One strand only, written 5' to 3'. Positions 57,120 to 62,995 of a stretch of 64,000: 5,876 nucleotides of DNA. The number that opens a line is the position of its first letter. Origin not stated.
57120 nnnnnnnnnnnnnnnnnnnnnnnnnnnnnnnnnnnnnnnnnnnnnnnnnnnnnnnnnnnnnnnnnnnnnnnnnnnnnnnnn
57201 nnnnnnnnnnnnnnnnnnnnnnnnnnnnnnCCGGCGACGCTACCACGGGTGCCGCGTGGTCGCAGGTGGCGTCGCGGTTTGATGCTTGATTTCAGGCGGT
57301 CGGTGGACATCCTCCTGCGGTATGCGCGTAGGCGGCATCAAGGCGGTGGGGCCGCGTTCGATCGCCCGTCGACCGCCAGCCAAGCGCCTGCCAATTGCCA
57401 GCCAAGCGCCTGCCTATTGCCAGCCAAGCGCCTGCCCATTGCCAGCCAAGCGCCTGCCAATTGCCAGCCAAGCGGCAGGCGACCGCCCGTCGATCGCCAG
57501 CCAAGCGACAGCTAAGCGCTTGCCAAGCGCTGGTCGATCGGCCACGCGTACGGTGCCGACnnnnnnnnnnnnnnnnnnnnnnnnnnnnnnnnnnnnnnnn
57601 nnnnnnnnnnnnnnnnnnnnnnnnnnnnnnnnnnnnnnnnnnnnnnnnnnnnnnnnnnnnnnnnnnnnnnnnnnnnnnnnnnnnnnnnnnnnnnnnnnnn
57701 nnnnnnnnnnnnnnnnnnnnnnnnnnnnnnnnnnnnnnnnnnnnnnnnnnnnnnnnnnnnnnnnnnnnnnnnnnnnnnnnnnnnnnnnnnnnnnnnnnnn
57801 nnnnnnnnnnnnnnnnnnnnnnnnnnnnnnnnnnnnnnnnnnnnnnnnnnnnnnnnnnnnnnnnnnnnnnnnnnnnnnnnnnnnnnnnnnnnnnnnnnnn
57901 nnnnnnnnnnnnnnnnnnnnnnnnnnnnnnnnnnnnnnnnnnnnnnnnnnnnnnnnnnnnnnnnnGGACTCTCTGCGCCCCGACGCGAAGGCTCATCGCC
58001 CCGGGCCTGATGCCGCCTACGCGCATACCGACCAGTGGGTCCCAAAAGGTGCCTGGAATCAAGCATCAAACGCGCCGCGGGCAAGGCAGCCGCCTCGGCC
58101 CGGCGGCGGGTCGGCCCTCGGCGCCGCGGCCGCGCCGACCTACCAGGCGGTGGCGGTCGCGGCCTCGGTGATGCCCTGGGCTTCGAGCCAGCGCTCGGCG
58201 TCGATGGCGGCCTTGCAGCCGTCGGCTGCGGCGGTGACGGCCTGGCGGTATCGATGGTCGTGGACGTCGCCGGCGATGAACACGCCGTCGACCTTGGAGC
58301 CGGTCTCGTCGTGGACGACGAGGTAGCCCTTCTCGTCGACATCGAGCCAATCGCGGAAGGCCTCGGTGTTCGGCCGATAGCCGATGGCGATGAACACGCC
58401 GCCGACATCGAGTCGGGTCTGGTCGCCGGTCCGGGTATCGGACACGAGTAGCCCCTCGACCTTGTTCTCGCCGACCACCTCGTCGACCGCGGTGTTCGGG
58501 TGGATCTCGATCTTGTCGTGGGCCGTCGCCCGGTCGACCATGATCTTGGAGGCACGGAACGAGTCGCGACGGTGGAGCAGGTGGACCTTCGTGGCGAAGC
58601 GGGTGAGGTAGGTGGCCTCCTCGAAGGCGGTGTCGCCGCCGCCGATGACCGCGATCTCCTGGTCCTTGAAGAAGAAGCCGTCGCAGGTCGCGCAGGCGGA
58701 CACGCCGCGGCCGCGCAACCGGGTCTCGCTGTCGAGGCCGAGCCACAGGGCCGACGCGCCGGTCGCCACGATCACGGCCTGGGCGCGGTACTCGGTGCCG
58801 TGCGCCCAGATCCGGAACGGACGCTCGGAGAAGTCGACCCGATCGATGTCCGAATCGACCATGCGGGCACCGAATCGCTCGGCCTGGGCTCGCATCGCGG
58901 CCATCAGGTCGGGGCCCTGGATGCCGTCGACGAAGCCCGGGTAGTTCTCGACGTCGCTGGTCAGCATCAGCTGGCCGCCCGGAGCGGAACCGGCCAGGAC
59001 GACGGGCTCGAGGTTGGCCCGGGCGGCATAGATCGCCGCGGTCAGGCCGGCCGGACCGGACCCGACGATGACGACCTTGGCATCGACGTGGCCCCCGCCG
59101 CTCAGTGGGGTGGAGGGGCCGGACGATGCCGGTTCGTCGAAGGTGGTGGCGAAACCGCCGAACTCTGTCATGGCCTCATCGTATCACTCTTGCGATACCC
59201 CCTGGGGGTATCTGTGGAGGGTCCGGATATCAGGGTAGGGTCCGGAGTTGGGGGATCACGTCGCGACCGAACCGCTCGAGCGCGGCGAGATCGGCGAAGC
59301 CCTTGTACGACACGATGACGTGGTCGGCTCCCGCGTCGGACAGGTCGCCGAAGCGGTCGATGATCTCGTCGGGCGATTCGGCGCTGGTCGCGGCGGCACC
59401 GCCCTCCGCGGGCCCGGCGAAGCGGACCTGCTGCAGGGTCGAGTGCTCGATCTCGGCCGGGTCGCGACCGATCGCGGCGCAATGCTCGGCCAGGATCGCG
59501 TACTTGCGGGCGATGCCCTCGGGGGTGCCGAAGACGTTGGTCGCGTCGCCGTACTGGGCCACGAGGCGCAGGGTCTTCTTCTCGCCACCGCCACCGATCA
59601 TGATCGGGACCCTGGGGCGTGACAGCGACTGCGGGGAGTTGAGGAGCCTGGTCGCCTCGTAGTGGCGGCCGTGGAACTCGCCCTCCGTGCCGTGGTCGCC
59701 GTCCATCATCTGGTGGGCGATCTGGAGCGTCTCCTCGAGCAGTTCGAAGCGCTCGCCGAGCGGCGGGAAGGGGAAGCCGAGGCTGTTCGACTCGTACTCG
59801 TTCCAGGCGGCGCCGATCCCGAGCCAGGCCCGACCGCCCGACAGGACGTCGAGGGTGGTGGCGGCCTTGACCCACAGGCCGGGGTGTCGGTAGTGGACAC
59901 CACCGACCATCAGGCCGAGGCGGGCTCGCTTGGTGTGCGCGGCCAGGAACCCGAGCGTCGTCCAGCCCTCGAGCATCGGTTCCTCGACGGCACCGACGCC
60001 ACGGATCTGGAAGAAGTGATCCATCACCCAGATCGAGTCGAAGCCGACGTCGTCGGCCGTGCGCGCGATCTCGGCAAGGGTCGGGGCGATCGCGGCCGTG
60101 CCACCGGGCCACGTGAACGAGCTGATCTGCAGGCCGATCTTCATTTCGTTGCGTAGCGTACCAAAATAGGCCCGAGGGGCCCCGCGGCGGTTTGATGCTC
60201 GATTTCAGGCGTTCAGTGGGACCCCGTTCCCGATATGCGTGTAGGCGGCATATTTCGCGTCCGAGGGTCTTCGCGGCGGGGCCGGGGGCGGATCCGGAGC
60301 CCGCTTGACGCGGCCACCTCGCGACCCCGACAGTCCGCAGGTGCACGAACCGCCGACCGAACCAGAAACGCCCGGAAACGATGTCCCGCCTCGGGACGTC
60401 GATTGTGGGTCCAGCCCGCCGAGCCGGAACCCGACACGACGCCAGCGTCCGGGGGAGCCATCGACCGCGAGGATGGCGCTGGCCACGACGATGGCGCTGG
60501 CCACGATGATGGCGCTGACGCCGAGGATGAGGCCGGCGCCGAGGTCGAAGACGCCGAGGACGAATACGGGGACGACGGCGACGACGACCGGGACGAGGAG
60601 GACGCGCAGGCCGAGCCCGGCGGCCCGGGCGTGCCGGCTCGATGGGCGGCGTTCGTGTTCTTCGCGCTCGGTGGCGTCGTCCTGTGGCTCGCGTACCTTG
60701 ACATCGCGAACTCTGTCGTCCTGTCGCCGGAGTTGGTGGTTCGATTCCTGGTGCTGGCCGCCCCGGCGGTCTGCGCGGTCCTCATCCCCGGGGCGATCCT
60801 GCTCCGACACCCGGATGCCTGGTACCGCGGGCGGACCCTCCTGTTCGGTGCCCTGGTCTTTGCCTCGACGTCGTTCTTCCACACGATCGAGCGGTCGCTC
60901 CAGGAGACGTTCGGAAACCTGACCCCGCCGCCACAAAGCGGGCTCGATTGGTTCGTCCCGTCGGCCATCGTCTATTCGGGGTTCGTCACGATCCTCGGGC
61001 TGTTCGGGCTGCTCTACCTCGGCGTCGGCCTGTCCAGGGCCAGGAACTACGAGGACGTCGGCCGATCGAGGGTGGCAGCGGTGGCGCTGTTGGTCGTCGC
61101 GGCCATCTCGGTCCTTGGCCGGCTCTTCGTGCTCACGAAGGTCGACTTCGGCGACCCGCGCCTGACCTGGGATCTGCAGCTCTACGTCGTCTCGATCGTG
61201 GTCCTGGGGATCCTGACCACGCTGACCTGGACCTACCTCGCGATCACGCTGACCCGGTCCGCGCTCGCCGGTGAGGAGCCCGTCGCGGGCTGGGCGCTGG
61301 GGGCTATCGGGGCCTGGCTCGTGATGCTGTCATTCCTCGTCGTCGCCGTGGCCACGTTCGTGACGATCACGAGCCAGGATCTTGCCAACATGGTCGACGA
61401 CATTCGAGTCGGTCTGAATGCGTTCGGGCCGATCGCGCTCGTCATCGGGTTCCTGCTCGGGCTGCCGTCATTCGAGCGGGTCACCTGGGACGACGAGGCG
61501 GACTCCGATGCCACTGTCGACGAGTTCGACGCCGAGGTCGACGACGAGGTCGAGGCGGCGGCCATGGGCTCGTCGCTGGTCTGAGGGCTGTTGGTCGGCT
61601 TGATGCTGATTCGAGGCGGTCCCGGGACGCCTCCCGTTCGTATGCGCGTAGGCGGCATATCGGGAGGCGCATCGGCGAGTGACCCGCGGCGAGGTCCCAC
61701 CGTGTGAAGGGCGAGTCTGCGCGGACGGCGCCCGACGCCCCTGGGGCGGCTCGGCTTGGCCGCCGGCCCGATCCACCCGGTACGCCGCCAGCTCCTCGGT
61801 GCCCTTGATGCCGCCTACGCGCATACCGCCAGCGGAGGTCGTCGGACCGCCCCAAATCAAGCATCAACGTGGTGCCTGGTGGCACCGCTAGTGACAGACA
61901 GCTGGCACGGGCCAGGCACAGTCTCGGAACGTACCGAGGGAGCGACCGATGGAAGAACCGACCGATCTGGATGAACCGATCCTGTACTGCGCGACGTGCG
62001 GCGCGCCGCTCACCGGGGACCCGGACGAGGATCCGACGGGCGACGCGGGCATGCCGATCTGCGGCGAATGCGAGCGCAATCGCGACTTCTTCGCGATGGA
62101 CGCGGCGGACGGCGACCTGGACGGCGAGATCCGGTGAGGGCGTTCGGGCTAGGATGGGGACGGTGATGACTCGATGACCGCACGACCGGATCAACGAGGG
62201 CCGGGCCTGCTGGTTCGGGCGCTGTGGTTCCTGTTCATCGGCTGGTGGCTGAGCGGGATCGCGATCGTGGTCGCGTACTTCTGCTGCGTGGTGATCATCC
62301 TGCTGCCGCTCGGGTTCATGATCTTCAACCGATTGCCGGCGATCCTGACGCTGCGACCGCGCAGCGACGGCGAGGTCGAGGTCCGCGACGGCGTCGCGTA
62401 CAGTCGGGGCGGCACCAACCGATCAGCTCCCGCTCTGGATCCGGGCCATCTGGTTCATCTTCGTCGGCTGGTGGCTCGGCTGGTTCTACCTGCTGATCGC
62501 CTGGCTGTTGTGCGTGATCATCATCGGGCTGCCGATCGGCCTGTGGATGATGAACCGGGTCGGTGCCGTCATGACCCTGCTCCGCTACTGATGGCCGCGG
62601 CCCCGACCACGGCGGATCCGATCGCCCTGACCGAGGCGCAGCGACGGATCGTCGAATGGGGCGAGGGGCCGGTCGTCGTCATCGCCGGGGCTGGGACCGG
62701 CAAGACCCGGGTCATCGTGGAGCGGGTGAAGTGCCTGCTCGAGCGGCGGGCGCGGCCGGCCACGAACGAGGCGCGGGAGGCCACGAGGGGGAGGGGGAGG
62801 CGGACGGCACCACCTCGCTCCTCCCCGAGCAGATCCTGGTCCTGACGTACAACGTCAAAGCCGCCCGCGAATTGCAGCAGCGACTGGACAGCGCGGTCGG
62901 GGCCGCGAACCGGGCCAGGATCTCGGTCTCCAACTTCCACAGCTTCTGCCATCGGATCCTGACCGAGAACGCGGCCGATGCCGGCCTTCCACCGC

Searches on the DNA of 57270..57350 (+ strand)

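Call 70: search_dna_similar(query=window:57270-57350:+, collection=plasmids, mode=distant, max_evalue=0.01, max_rows=10)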
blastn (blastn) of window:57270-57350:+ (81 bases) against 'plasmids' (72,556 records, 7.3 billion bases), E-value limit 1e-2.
No match.

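Call 71: search_dna_similar(query=window:57270-57350:+, collection=phages, mode=distant, max_evalue=0.01, max_rows=10)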
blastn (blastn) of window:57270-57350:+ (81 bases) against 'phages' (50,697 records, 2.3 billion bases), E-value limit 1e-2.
No match.

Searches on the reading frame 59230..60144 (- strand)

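Call 13: search_protein_families(library=pfam, proteins=[window:59230-60144:-], max_evalue=0.01)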
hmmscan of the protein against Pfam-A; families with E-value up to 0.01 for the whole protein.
window:59230-60144:- (304 aa): 1 family
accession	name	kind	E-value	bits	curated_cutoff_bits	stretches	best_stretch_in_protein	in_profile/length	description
PF00296.26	Bac_luciferase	-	4.4e-41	141.7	27.9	1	1-236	1-224/314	Luciferase-like monooxygenase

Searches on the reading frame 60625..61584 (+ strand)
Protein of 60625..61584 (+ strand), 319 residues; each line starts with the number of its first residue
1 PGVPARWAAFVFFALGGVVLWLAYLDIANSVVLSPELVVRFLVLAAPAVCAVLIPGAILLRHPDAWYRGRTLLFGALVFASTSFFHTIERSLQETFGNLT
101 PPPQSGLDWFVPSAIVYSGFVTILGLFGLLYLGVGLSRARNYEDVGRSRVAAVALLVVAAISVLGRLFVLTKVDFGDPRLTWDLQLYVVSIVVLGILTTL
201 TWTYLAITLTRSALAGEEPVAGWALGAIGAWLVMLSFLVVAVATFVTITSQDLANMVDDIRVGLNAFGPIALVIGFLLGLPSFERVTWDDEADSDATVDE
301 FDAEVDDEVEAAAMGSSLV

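Call 73: find_homologous_proteins(query=window:60625-61584:+)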
Query window:60625-61584:+ (319 aa): 8 proteins with E <= 0.001 among 8000 candidates.
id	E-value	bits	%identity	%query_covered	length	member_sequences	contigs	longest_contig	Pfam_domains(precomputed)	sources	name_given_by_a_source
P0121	2.1e-90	321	54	91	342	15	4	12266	-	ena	-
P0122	2.1e-86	308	53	90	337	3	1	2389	-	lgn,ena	-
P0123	2.6e-85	305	51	89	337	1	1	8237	-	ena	-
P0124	6.5e-81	290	49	94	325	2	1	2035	-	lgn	-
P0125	1.8e-80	289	50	95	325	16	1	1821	-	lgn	-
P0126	1.3e-50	191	43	71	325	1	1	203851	-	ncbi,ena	-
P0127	2.1e-45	174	40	76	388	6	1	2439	-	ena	-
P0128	2.5e-40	157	36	89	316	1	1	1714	-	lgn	-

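Call 74: find_encoding_contigs(protein=P0121, flank=6000, max_places=2)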
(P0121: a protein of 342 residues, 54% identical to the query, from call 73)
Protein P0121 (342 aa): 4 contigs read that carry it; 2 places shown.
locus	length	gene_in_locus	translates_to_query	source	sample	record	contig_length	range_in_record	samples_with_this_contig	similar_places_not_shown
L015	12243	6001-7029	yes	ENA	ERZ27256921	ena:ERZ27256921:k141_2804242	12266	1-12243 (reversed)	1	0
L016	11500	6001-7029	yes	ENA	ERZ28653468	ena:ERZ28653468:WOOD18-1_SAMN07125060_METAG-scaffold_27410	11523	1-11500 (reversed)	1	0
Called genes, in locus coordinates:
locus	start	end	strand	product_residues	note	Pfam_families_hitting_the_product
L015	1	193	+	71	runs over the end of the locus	?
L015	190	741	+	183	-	PF01850:PIN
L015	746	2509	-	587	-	-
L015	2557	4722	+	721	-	PF03190:Thioredox_DsbH, PF13098:Thioredoxin_2 (weak), PF13899:Thioredoxin_7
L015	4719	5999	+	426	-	PF00293:NUDIX (faint), PF00753:Lactamase_B (weak)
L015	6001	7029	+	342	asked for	-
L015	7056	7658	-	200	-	PF03167:UDG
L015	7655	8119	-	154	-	-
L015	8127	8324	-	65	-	PF02416:TatA_B_E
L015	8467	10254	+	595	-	PF00850:Hist_deacetyl, PF13508:Acetyltransf_7 (weak)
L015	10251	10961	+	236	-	PF19538:DUF6062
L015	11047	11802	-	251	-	-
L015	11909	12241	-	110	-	?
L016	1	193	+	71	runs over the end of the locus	?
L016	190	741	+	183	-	PF01850:PIN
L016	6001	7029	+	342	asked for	-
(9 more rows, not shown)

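Call 75: find_encoding_contigs(protein=P0126, flank=6000, max_places=1)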
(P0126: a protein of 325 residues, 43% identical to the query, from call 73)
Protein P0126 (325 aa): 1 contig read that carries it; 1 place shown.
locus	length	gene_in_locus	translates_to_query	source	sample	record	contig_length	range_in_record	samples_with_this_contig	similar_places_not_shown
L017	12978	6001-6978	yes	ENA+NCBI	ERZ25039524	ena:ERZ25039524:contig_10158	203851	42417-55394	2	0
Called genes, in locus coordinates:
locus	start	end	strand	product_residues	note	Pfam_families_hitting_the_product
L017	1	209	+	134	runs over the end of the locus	PF01850:PIN (weak)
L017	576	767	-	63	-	-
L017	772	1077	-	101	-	-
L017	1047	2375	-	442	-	-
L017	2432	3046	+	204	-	PF03190:Thioredox_DsbH, PF13899:Thioredoxin_7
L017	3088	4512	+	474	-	PF01532:Glyco_hydro_47 (faint)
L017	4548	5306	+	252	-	PF00293:NUDIX (faint)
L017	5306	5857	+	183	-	PF00753:Lactamase_B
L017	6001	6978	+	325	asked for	-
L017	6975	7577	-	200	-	PF03167:UDG (weak)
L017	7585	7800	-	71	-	-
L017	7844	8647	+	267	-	-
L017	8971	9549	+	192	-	PF13508:Acetyltransf_7 (weak)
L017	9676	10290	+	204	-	PF19538:DUF6062 (faint)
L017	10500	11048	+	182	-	PF04173:DoxD (faint), PF07681:DoxX (weak)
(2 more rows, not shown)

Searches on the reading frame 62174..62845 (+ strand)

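Call 87: search_protein_families(library=pfam, proteins=[window:62174-62845:+], max_evalue=0.00001)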
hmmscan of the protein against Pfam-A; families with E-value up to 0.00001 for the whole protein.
window:62174-62845:+ (223 aa): 1 family
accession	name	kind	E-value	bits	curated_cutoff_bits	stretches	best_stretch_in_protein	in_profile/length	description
PF00580.27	UvrD-helicase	-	2.2e-09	37.9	23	1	152-192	1-41/271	UvrD/REP helicase N-terminal domain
